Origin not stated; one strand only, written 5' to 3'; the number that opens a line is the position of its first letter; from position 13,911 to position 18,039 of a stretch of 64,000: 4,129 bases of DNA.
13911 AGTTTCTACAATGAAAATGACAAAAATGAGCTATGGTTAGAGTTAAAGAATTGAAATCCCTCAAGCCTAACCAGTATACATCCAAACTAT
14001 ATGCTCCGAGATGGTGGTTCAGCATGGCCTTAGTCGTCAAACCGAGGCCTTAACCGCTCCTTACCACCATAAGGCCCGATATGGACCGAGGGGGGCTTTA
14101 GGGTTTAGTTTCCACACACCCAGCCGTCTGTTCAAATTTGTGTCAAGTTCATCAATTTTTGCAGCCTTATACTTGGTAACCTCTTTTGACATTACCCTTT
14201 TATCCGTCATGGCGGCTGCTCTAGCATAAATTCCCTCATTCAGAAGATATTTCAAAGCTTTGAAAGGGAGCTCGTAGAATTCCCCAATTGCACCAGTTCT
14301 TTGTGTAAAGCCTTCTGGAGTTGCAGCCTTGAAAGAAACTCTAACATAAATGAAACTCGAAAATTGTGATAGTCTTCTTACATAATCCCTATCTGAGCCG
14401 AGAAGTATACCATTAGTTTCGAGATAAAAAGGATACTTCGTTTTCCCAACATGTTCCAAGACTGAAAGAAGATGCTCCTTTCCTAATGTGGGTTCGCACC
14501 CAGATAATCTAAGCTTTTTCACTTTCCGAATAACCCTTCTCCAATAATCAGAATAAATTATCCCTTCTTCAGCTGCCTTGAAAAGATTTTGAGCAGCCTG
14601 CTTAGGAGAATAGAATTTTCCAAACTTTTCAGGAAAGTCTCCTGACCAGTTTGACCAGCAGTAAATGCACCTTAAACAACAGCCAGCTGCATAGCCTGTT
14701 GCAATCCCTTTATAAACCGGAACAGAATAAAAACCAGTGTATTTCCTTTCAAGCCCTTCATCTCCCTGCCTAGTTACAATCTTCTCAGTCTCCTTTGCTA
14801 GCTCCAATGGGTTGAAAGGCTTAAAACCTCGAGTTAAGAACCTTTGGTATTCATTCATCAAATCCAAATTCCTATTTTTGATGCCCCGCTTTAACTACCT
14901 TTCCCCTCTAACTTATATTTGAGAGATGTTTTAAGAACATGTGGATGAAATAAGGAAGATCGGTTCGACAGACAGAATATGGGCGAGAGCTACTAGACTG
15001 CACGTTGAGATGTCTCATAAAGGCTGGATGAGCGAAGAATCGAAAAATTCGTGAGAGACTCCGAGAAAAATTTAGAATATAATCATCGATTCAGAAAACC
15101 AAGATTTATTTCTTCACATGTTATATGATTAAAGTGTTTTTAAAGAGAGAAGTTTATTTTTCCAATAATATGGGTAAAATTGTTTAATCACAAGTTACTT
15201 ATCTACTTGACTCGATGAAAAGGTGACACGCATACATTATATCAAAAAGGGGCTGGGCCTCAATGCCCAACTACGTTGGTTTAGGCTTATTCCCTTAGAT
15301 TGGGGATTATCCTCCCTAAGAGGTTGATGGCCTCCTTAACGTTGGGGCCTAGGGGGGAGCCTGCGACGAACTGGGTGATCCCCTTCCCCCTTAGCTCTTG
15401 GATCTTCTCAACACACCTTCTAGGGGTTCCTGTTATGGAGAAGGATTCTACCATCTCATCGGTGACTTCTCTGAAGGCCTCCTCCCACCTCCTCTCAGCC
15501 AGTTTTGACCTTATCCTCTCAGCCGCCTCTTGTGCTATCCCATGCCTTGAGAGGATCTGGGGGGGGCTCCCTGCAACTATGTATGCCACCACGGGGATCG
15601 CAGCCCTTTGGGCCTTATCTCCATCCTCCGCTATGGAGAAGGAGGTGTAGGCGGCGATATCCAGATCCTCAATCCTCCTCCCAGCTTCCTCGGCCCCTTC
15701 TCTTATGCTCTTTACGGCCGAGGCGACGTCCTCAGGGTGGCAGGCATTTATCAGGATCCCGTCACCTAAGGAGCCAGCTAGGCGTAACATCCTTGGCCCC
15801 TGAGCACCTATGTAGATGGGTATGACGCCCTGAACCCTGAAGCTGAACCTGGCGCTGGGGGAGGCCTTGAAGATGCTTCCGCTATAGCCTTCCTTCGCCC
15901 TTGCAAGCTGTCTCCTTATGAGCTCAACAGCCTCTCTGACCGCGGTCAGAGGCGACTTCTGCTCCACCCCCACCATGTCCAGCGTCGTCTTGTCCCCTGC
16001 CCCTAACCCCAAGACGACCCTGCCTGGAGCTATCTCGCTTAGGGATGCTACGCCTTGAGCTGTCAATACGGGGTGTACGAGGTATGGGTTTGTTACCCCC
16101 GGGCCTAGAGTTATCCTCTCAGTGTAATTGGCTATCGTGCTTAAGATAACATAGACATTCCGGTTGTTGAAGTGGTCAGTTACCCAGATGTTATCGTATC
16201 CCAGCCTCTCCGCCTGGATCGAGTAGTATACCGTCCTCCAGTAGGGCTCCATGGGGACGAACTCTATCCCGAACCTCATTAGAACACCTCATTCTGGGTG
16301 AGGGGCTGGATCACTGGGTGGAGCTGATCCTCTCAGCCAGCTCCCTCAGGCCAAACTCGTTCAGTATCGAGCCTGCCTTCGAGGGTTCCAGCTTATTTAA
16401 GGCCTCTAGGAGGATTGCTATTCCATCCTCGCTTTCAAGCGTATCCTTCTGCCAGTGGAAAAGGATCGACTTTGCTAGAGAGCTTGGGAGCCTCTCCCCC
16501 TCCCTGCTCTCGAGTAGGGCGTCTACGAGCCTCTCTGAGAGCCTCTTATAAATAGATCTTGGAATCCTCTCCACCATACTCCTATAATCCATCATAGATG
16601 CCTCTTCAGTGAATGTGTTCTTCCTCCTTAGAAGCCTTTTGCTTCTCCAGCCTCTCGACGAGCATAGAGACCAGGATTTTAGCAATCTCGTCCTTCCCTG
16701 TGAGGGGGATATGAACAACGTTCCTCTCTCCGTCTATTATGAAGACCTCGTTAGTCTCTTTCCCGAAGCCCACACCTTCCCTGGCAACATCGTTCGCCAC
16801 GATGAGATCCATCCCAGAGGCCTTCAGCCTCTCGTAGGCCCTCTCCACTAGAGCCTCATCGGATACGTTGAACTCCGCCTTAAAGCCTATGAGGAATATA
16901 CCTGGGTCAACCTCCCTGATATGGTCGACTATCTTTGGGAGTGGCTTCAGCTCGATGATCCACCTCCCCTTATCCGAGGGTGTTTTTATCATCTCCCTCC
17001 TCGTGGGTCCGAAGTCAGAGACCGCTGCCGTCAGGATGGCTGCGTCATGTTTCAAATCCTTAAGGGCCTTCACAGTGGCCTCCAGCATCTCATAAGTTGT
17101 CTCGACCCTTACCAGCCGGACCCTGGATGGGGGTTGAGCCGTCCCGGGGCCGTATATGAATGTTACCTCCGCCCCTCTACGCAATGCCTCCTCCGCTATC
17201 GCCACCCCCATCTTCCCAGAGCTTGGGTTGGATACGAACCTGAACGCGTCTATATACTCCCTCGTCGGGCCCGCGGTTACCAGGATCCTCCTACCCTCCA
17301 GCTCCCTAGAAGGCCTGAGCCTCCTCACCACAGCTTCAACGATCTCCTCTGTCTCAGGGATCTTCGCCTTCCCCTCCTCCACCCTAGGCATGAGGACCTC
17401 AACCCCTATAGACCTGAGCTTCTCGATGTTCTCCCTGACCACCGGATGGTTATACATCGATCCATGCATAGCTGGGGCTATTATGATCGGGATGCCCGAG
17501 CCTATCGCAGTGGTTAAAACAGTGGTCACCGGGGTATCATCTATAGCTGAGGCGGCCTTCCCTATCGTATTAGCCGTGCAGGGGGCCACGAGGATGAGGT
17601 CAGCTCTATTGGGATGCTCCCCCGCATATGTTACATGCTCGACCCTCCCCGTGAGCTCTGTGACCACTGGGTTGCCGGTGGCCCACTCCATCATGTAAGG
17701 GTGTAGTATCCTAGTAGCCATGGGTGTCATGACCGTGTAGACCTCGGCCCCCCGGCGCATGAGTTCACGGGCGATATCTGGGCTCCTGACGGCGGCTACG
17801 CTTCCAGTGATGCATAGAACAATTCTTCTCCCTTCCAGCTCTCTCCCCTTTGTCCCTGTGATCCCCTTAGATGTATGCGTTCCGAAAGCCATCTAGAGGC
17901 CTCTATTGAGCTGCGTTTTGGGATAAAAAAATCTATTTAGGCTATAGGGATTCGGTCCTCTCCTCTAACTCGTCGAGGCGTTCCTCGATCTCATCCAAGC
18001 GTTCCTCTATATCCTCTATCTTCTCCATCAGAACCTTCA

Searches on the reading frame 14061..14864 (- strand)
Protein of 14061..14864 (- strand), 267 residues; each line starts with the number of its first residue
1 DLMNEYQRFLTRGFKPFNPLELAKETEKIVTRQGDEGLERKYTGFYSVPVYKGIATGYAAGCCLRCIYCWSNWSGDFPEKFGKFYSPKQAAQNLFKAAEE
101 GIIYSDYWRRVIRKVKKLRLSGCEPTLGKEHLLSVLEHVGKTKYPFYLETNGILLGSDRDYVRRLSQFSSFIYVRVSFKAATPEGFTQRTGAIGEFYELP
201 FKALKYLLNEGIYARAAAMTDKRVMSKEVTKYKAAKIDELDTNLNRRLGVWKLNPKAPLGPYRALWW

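Call 41: search_protein_families(library=pfam, proteins=[window:14061-14864:-], max_evalue=0.00001)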
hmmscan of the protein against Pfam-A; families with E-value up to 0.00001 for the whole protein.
window:14061-14864:- (267 aa): 1 family
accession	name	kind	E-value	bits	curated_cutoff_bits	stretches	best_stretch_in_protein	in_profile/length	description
PF04055.27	Radical_SAM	-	3.7e-10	40.7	29.5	1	60-213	5-142/166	Radical SAM superfamily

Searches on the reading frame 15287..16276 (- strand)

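Call 41: search_protein_families(library=pfam, proteins=[window:15287-16276:-], max_evalue=0.00001)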
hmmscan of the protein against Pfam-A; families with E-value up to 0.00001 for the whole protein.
window:15287-16276:- (329 aa): 1 family
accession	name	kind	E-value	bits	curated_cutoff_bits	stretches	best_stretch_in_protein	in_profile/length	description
PF00296.26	Bac_luciferase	-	6.2e-71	239.8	27.9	1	15-301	25-313/314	Luciferase-like monooxygenase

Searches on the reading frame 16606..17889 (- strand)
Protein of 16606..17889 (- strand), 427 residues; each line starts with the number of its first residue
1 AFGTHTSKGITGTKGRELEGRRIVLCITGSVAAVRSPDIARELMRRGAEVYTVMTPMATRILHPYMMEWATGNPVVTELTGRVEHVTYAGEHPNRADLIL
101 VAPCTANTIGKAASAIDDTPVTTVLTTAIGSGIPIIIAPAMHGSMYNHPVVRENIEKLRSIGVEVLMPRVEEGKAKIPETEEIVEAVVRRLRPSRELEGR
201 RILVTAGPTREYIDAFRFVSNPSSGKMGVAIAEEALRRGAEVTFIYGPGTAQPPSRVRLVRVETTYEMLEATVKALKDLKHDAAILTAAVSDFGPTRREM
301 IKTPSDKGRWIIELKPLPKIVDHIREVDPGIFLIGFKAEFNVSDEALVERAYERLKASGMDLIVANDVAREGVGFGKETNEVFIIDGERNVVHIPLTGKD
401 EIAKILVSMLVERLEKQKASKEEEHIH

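Call 41: search_protein_families(library=pfam, proteins=[window:16606-17889:-], max_evalue=0.00001)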
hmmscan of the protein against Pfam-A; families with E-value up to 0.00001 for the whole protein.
window:16606-17889:- (427 aa): 2 families
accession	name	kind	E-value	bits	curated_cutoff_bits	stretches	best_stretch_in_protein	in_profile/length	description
PF04127.22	DFP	-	1.2e-57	195.2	22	1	197-385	1-186/186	DNA/pantothenate metabolism flavoprotein C-terminal domain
PF02441.25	Flavoprotein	-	7.6e-30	104.1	22.7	1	22-190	2-161/162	Flavoprotein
